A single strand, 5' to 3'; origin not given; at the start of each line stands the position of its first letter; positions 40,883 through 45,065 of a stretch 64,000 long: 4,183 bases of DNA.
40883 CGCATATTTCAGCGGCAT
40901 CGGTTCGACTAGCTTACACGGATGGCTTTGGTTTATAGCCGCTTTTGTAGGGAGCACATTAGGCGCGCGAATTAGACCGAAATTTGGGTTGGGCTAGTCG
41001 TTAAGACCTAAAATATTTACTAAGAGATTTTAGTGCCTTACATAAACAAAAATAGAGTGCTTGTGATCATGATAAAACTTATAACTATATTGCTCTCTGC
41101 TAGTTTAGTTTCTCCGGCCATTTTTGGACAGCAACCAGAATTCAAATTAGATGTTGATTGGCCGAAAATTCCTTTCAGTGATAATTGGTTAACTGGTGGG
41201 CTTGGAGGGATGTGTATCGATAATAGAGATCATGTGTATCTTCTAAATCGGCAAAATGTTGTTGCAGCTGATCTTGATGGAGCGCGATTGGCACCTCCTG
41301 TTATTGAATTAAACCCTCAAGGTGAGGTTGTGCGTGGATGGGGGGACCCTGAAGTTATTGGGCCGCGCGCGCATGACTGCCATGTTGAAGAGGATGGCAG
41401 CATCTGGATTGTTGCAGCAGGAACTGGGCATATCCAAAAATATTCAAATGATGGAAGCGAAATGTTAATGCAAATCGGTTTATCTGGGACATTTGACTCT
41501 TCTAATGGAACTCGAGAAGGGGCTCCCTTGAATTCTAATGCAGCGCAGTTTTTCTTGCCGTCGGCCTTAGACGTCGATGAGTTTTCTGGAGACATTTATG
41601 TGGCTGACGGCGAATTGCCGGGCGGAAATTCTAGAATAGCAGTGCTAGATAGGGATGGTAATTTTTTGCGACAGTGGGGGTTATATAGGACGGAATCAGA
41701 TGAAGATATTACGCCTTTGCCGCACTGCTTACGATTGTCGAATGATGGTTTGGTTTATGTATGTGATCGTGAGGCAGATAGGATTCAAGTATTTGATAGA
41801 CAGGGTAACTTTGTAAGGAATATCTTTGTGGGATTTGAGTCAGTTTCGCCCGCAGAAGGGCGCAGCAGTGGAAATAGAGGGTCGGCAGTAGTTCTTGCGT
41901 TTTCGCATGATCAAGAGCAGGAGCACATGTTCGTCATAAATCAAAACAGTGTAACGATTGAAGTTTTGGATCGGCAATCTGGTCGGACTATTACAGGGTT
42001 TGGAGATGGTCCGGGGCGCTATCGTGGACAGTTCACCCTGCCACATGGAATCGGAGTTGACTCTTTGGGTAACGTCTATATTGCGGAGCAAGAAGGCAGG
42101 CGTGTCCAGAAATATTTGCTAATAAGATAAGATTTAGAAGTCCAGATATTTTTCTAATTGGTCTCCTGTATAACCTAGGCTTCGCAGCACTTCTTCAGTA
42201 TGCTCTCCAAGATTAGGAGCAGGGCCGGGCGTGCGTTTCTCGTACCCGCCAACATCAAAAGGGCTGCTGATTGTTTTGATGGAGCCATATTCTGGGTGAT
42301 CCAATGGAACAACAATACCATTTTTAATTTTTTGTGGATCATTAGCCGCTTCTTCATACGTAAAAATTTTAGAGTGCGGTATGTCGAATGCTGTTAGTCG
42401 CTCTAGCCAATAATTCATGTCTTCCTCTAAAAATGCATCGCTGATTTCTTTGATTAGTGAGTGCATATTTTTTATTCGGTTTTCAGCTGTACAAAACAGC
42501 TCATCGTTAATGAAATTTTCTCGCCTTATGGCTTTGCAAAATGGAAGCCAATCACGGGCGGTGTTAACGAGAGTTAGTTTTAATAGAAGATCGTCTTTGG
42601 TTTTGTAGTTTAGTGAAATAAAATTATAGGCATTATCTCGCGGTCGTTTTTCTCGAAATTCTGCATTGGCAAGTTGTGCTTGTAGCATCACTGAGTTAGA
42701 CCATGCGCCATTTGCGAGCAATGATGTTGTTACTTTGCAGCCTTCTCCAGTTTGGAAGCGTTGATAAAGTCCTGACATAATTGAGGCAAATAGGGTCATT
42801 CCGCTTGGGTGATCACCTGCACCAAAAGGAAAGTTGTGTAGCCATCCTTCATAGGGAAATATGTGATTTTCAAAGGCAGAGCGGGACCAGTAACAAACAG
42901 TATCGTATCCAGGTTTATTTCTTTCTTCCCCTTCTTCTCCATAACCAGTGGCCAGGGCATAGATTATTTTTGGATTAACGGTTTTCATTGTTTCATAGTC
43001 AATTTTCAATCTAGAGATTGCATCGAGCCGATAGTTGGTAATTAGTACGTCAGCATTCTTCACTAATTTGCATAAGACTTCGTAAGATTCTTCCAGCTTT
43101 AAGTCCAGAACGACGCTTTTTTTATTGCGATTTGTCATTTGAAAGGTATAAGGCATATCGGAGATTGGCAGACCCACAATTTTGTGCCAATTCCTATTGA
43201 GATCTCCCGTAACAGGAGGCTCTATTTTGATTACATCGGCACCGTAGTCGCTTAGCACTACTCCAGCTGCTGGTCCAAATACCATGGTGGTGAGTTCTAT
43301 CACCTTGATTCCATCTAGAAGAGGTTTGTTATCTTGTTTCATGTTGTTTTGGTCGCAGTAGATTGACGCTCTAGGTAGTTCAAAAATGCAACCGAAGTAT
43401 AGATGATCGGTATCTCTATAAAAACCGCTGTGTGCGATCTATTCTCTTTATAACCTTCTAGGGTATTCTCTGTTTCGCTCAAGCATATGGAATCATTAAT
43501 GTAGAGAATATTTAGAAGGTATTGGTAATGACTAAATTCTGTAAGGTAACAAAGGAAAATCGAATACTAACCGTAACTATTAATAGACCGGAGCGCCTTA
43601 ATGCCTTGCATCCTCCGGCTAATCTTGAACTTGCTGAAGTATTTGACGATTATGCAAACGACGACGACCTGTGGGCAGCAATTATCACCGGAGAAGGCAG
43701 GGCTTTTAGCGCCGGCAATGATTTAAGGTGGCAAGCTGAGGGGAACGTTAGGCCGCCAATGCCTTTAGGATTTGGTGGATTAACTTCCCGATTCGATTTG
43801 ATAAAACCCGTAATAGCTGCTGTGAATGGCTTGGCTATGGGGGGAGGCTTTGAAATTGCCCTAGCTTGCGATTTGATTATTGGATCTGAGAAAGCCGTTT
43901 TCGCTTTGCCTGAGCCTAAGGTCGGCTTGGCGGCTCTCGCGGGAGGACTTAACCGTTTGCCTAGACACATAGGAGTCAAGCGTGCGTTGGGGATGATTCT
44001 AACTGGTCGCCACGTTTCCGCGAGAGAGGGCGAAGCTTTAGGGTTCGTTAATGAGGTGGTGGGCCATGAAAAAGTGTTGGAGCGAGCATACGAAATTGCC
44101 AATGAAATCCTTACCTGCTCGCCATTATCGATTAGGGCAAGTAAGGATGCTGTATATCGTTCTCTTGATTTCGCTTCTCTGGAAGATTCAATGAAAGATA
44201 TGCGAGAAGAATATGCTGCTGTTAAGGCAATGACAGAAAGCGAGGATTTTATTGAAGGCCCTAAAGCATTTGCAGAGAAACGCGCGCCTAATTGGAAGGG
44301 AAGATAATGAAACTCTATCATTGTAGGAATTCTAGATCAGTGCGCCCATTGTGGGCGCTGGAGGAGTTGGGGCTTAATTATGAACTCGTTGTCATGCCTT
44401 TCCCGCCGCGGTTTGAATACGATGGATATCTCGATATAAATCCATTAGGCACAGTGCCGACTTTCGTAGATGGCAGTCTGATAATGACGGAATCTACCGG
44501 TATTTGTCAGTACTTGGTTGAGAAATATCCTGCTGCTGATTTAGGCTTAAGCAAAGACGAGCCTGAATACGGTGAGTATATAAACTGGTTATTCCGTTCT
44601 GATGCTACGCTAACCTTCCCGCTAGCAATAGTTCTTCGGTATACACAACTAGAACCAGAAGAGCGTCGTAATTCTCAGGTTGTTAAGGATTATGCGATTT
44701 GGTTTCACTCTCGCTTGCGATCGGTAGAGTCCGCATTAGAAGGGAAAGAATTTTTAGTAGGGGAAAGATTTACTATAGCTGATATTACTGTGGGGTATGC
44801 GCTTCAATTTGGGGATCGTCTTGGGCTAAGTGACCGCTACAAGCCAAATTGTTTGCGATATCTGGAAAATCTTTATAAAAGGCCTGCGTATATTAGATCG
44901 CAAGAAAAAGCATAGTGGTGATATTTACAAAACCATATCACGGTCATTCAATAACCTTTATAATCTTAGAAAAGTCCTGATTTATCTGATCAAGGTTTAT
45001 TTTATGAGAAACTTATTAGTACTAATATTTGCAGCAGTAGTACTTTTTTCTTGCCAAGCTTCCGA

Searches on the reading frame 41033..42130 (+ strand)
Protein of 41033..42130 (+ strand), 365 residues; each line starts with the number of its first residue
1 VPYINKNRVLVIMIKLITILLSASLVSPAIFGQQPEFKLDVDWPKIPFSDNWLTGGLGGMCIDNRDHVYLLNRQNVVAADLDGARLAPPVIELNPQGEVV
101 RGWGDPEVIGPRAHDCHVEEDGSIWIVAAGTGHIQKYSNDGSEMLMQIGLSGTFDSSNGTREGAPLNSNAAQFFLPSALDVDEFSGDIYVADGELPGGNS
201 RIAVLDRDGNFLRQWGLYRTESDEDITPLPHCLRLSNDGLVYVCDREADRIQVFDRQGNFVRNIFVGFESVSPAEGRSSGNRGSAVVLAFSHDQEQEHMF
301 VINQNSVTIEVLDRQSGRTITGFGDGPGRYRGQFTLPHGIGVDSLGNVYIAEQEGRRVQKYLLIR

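Call 11: search_protein_families(library=pfam, proteins=[window:41033-42130:+], max_evalue=0.001)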
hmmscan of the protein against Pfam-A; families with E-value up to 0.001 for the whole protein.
window:41033-42130:+ (365 aa): 3 families
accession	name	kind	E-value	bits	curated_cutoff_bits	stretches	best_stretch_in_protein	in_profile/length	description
PF01436.27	NHL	-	8.6e-17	60.7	20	1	230-254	4-28/28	NHL repeat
PF08450.18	SGL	-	1.4e-05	25.3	26.3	0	233-269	189-225/246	SMP-30/Gluconolactonase/LRE-like region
PF06739.17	SBBP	-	0.00068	20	20.5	0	337-351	15-29/38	Beta-propeller repeat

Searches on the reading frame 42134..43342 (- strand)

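Call 11: search_protein_families(library=pfam, proteins=[window:42134-43342:-], max_evalue=0.001)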
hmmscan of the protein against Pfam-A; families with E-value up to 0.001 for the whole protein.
window:42134-43342:- (402 aa): 1 family
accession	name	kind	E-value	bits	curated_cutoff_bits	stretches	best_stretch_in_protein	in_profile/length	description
PF02515.22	CoA_transf_3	-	1.6e-90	304.4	23.3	1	9-382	1-366/366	CoA-transferase family III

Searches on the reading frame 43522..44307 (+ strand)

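Call 11: search_protein_families(library=pfam, proteins=[window:43522-44307:+], max_evalue=0.001)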
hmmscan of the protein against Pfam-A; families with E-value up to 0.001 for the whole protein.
window:43522-44307:+ (261 aa): 2 families
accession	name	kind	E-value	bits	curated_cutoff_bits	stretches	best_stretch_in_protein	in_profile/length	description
PF00378.25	ECH_1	-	1.1e-56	192.4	27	1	11-260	2-250/251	Enoyl-CoA hydratase/isomerase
PF16113.10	ECH_2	-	3.5e-30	106.1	27.2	1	17-185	3-177/335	Enoyl-CoA hydratase/isomerase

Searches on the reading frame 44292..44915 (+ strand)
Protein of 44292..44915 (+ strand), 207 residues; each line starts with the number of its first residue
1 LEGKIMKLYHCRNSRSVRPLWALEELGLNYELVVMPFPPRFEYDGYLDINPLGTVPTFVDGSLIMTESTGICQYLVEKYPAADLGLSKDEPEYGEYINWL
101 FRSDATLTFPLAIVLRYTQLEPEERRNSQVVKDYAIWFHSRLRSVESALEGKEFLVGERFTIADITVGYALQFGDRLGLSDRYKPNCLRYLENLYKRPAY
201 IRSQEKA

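Call 11: search_protein_families(library=pfam, proteins=[window:44292-44915:+], max_evalue=0.001)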
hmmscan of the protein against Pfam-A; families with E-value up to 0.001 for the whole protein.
window:44292-44915:+ (207 aa): 6 families
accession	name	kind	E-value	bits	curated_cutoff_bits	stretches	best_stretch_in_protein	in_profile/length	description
PF02798.26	GST_N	-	1.7e-14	54.3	20.9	1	6-76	3-75/76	Glutathione S-transferase, N-terminal domain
PF13417.12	GST_N_3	-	2.8e-14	53.6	22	1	8-81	1-73/75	Glutathione S-transferase, N-terminal domain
PF13409.12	GST_N_2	-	7.4e-12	46.1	25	1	16-76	5-68/70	Glutathione S-transferase, N-terminal domain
PF13410.11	GST_C_2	-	1.8e-05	25.2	24.9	1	142-192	15-68/69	Glutathione S-transferase, C-terminal domain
PF00043.30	GST_C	-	1.9e-05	25.2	20.7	1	142-197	35-92/93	Glutathione S-transferase, C-terminal domain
PF14497.11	GST_C_3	-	0.00047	20.8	21.6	1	115-198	11-95/104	Glutathione S-transferase, C-terminal domain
